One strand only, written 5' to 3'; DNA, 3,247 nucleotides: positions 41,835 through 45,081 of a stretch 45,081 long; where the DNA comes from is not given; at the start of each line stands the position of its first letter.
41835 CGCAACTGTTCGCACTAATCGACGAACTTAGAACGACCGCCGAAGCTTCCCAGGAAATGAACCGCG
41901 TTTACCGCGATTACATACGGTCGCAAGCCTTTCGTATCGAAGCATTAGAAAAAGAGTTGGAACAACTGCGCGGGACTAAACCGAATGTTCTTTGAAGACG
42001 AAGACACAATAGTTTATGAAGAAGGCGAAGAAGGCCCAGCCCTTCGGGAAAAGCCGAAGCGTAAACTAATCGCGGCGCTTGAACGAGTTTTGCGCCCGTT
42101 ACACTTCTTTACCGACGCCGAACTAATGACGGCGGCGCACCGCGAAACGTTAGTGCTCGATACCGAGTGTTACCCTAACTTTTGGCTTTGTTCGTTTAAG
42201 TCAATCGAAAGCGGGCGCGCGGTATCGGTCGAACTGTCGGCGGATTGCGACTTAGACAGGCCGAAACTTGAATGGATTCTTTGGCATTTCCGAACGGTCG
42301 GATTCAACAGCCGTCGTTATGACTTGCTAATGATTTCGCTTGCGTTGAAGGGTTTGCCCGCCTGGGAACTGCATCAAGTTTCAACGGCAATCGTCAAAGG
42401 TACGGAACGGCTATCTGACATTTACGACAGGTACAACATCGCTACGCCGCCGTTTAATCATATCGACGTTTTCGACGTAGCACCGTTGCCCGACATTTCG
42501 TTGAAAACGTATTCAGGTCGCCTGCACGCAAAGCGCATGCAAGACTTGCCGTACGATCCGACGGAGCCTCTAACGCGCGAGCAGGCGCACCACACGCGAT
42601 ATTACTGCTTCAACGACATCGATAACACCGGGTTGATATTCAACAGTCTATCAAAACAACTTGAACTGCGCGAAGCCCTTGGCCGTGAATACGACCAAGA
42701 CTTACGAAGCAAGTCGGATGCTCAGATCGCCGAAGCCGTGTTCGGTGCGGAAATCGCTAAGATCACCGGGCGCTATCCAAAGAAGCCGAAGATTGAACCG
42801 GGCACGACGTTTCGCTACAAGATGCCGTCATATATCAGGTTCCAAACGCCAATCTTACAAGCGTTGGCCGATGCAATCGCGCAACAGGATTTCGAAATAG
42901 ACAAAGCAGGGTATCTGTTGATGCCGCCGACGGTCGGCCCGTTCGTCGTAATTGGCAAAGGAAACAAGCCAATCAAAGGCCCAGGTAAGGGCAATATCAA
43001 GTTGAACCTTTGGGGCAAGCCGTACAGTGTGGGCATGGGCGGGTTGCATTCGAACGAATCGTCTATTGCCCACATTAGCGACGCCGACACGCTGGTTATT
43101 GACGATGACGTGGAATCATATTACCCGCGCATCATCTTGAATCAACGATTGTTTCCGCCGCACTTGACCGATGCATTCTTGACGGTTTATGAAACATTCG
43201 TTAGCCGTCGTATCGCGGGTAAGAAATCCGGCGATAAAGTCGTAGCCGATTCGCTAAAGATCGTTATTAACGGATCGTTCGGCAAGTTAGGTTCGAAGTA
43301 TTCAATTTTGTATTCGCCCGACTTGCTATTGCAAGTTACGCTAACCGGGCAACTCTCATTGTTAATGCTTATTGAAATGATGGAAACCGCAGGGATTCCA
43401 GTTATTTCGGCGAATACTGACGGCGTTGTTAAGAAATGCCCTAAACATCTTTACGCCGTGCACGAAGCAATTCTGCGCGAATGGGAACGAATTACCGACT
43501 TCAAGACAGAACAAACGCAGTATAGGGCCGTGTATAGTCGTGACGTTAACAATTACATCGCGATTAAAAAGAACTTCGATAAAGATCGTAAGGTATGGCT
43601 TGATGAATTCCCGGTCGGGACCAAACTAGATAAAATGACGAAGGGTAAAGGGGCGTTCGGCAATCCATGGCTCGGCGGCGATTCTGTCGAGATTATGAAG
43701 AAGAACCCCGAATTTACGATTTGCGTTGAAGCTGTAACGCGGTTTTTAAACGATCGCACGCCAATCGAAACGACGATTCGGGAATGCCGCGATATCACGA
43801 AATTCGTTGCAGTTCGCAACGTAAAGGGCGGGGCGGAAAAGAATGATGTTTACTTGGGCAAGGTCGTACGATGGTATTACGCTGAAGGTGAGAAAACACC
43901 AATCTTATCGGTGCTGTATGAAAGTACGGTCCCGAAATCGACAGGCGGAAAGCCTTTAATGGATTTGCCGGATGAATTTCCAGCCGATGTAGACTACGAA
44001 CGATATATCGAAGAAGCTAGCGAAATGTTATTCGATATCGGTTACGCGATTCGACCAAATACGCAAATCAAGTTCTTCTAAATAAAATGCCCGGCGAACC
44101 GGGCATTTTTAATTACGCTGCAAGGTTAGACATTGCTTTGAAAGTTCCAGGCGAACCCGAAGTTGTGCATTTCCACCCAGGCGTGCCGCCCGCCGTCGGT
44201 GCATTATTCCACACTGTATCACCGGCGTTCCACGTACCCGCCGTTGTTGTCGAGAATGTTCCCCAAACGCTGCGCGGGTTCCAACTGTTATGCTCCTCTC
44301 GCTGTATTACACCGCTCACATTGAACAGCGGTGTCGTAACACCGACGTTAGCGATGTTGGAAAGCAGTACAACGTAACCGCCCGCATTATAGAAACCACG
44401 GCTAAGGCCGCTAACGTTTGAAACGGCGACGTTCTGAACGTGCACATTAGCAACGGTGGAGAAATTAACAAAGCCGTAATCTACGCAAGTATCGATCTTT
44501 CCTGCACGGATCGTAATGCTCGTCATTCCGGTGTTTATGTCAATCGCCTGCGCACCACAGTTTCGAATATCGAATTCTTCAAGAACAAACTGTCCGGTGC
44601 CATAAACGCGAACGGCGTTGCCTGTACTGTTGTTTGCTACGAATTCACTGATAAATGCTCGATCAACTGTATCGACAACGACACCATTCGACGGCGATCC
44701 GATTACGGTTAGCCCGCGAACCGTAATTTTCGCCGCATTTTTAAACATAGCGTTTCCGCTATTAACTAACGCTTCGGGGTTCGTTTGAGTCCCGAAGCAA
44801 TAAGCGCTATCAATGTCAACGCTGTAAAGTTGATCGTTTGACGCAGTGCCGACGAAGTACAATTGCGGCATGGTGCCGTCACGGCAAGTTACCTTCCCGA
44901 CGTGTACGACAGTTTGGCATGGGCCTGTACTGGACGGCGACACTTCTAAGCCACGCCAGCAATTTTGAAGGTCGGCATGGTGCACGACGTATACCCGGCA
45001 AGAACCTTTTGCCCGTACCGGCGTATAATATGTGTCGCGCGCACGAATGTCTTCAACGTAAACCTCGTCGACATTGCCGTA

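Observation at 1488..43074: The octamer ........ occurs 25 times, genome-wide and mostly in one codon phase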

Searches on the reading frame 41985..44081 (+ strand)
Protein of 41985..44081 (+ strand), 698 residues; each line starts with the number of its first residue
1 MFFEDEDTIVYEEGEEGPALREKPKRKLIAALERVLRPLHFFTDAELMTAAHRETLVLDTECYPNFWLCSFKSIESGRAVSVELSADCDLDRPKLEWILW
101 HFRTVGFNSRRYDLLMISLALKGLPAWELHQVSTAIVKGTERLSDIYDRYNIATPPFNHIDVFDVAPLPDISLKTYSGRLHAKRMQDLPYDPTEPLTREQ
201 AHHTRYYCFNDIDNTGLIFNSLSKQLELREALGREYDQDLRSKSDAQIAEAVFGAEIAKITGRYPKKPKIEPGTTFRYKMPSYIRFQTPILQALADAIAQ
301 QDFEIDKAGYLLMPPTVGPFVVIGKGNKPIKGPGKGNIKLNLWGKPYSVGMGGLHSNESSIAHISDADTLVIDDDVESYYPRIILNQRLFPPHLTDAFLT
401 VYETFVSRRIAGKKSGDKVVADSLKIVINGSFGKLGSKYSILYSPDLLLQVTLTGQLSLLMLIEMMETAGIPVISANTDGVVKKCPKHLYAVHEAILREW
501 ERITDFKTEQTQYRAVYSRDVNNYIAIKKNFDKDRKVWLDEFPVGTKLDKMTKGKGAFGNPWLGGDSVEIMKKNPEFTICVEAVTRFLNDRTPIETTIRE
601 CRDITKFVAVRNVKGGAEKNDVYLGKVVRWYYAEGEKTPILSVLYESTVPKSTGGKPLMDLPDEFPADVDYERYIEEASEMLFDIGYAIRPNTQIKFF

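Call 9: search_protein_families(library=pfam, proteins=[window:41985-44081:+])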
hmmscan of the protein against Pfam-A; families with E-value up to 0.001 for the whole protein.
window:41985-44081:+ (698 aa): 0 families

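Call 62: search_protein_families(library=phrogs, proteins=[window:41985-44081:+], max_evalue=0.00001)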
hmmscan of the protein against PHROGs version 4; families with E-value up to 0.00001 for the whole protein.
window:41985-44081:+ (698 aa): 3 families
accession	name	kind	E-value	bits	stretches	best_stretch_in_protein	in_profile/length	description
phrog_1252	-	DNA, RNA and nucleotide metabolism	4e-198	661.1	1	30-693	27-659/663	DNA polymerase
phrog_4210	-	DNA, RNA and nucleotide metabolism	1.5e-15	57.2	1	49-256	716-909/1304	DNA polymerase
phrog_18505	-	DNA, RNA and nucleotide metabolism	1.6e-15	58.2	1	391-529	9-147/349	DNA polymerase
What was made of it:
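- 40801..44081 (+): sliding clamp (40801-41808) and DNA polymerase (41985-44081). call 62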

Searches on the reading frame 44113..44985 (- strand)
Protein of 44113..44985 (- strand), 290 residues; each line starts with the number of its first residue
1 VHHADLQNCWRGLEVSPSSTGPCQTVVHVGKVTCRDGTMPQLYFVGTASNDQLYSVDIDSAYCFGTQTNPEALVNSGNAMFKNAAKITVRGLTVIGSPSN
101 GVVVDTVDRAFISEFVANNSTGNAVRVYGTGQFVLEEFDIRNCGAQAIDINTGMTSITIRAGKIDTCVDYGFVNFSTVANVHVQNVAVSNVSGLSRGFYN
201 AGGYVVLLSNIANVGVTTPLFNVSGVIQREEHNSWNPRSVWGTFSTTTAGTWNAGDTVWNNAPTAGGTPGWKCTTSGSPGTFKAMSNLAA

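Call 10: search_protein_families(library=pfam, proteins=[window:44113-44985:-])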
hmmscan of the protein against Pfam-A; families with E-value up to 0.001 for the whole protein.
window:44113-44985:- (290 aa): 1 family
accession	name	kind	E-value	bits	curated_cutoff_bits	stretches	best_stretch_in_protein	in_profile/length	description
PF13229.12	Beta_helix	-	0.00021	21.4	25.9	1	82-198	6-120/158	Right handed beta helix region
